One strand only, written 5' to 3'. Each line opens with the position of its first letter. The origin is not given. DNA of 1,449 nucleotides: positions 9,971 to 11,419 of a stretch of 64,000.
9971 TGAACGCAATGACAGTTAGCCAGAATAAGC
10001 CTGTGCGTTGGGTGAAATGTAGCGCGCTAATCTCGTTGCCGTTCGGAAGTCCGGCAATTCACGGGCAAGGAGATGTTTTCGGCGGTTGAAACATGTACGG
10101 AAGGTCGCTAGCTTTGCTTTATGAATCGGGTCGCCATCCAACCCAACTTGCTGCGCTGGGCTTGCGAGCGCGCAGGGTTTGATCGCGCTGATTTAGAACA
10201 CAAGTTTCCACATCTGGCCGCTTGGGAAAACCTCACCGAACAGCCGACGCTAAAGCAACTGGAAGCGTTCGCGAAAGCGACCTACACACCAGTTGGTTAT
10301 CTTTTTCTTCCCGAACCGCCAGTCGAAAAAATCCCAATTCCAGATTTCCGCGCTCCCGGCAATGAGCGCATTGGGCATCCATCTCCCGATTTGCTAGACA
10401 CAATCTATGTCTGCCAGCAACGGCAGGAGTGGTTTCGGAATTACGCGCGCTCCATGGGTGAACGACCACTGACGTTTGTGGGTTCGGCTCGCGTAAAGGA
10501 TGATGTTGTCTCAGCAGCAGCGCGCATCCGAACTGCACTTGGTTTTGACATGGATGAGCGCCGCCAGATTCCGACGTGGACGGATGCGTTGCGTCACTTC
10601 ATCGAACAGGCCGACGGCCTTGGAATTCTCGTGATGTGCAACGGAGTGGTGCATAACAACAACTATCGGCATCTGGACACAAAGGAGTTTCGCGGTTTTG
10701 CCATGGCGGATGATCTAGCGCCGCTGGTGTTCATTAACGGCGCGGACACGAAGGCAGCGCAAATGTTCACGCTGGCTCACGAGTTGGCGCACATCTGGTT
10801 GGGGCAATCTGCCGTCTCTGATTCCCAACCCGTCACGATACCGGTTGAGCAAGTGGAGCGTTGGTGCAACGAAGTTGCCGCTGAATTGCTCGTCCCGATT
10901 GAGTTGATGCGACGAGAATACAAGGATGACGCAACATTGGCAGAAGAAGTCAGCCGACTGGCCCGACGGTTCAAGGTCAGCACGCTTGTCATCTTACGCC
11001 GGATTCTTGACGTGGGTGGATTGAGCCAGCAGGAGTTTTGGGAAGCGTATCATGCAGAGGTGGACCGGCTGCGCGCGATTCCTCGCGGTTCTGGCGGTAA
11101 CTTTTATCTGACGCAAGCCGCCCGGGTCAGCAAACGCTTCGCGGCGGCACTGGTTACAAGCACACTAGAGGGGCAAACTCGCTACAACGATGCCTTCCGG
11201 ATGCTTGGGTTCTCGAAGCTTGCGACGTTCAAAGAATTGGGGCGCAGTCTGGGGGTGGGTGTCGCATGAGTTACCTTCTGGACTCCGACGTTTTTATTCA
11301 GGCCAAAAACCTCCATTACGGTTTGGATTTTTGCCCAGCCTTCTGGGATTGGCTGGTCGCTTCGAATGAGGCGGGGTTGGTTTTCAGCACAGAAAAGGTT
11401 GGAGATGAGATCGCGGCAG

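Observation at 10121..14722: Accessory islet: ImmA/IrrE-XRE protease + DUF4411 PIN-like pair facing a Mrr-nuclease/SF2-helicase giant, bounded by a gene remnant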

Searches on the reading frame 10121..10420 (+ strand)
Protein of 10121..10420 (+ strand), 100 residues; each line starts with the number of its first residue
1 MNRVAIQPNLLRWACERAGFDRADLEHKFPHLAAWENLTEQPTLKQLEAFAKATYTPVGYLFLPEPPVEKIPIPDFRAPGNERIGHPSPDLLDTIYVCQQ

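Call 59: search_protein_families(library=pfam, proteins=[window:10121-10420:+], max_evalue=10)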
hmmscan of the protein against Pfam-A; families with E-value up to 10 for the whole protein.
window:10121-10420:+ (100 aa): 1 family
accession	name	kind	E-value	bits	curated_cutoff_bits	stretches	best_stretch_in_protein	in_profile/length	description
PF09636.16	XkdW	-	0.055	13.7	24.6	1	28-53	27-51/57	XkdW protein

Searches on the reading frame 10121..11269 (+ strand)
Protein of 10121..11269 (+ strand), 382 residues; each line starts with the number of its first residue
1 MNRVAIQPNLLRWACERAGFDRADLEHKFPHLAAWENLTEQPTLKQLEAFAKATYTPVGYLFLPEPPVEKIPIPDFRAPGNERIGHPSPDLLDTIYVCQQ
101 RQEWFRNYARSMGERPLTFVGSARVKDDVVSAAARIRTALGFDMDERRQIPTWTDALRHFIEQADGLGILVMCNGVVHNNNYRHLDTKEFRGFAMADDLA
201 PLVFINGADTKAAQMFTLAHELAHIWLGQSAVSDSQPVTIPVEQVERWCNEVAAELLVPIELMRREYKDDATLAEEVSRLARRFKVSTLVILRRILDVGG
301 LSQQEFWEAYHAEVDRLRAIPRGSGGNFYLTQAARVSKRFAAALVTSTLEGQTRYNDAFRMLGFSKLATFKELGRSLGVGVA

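Call 3: search_protein_families(library=pfam, proteins=[window:10121-11269:+], max_evalue=0.01)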
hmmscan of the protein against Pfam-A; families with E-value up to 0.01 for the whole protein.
window:10121-11269:+ (382 aa): 2 families
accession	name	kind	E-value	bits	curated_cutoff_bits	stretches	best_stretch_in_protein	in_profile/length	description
PF06114.19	Peptidase_M78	-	1.4e-17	64.1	22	1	165-295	2-122/123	IrrE N-terminal-like domain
PF20573.4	DUF6782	-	0.0077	16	27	0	188-226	64-102/241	Putative metallopeptidase family (DUF6782)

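Call 4: search_protein_families(library=padloc, proteins=[window:10121-11269:+], max_evalue=0.01)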
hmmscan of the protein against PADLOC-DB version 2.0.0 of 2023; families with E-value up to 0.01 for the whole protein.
window:10121-11269:+ (382 aa): 17 families
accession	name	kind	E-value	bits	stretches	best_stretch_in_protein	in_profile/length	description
PDLC04141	capP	-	6.1e-16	56.6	1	180-299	33-154/242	capP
PDLC03949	RmrA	-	4.4e-14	50.1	1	186-306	161-273/363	-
PDLC04776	PDC-M69B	-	2.4e-11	41.8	1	185-311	52-187/272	-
PDLC03953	RmrA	-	2.1e-09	35.1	1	37-303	40-288/373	-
PDLC03948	RmrA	-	2.8e-09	34.4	1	173-305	166-296/397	-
PDLC03946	RmrA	-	6e-09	33.1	1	187-305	163-274/357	-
PDLC03944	RmrA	-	6.4e-09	33.3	1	207-306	192-291/384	-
PDLC03952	RmrA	-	2.9e-08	31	1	184-308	189-312/395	-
PDLC03951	RmrA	-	5.8e-07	26.8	1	201-306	191-293/400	-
PDLC03982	PD-Lambda-2_B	-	1.9e-06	25.4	1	216-295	292-373/402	-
PDLC03947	RmrA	-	6.4e-06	23.2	1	187-303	180-295/383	-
PDLC03955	RmrA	-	1.4e-05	22.5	1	192-306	191-298/371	-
PDLC03954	RmrA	-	1.6e-05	22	1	200-305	193-297/380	-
PDLC03945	RmrA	-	3.8e-05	21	1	211-307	205-302/394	-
PDLC03950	RmrA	-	0.00022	18.4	1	185-263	167-244/369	-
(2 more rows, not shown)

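Call 5: search_protein_families(library=ncbifam, proteins=[window:10121-11269:+], max_evalue=0.01)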
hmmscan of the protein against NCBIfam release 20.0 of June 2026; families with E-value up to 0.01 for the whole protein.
window:10121-11269:+ (382 aa): 1 family
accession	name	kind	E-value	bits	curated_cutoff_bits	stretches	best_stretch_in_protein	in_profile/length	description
NF052239.1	antitox_spr1629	equivalog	8.6e-05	21.8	335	1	209-308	203-303/377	spr1629 family repressor/antitoxin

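Call 18: find_homologous_proteins(query=window:10121-11269:+)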
Query window:10121-11269:+ (382 aa): 8000 proteins with E <= 0.001 among 8000 candidates; the best 120 are listed.
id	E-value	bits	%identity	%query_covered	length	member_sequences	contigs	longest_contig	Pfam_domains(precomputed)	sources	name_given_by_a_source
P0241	5.0e-250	847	97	100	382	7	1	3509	PF06114.20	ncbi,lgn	-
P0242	4.0e-237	804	91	100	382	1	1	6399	PF06114.20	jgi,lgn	-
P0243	4.7e-237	804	91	100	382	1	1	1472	PF06114.20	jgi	jgi:Zn-dependent peptidase ImmA (M78 family)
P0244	1.2e-236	803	92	100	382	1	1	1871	PF06114.20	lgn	-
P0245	1.3e-233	793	90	100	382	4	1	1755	PF06114.20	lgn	-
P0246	2.1e-232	789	90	100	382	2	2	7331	PF06114.20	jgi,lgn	jgi:Zn-dependent peptidase ImmA (M78 family)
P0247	2.3e-232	789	89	100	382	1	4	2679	PF06114.20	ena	-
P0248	2.3e-232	789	90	100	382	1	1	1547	PF06114.20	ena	-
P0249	3.2e-232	788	90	100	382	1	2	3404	PF06114.20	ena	-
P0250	4.3e-231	784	88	100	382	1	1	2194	PF06114.20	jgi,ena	-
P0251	5.2e-231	784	90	100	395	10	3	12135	PF06114.20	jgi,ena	jgi:Zn-dependent peptidase ImmA (M78 family)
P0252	6.1e-231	784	88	100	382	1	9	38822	PF06114.20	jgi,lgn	jgi:Zn-dependent peptidase ImmA (M78 family)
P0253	6.5e-231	784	88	100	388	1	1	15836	PF06114.20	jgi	jgi:Zn-dependent peptidase ImmA (M78 family)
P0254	7.8e-231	784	88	100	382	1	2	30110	PF06114.20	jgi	-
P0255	1.4e-230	783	88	100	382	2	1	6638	PF06114.20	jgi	jgi:Zn-dependent peptidase ImmA (M78 family)/transcriptional regulator with XRE-family HTH domain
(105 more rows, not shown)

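Call 60: search_solved_structures(query=window:10121-11269:+, max_evalue=1)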
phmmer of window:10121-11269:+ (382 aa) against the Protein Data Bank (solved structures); distinct sequences matched with E-value up to 1: 5.
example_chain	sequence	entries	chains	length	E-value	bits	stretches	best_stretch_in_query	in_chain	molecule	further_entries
9vzy_A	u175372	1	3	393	1.1e-16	63.9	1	6-345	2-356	HTH cro/C1-type domain-containing protein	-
3dte_A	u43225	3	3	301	0.0027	19.9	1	202-292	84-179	IrrE protein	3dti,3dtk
8slm_A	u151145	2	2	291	0.044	15.9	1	202-289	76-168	Zn dependent hydrolase fused to HTH domain, IrrE ortholog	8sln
8s9p_B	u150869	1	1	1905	0.14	14.3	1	96-168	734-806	Low-density lipoprotein receptor-related protein 4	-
3v2g_A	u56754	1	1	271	0.73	11.9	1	116-234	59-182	3-oxoacyl-[acyl-carrier-protein] reductase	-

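Call 64: search_solved_structures(query=window:10121-11269:+, max_evalue=0.00001, show_alignments=1)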
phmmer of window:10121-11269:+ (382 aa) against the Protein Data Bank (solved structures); distinct sequences matched with E-value up to 0.00001: 1.
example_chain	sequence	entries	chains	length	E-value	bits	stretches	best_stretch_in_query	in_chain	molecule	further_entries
9vzy_A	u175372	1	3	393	1.1e-16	63.9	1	6-345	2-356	HTH cro/C1-type domain-containing protein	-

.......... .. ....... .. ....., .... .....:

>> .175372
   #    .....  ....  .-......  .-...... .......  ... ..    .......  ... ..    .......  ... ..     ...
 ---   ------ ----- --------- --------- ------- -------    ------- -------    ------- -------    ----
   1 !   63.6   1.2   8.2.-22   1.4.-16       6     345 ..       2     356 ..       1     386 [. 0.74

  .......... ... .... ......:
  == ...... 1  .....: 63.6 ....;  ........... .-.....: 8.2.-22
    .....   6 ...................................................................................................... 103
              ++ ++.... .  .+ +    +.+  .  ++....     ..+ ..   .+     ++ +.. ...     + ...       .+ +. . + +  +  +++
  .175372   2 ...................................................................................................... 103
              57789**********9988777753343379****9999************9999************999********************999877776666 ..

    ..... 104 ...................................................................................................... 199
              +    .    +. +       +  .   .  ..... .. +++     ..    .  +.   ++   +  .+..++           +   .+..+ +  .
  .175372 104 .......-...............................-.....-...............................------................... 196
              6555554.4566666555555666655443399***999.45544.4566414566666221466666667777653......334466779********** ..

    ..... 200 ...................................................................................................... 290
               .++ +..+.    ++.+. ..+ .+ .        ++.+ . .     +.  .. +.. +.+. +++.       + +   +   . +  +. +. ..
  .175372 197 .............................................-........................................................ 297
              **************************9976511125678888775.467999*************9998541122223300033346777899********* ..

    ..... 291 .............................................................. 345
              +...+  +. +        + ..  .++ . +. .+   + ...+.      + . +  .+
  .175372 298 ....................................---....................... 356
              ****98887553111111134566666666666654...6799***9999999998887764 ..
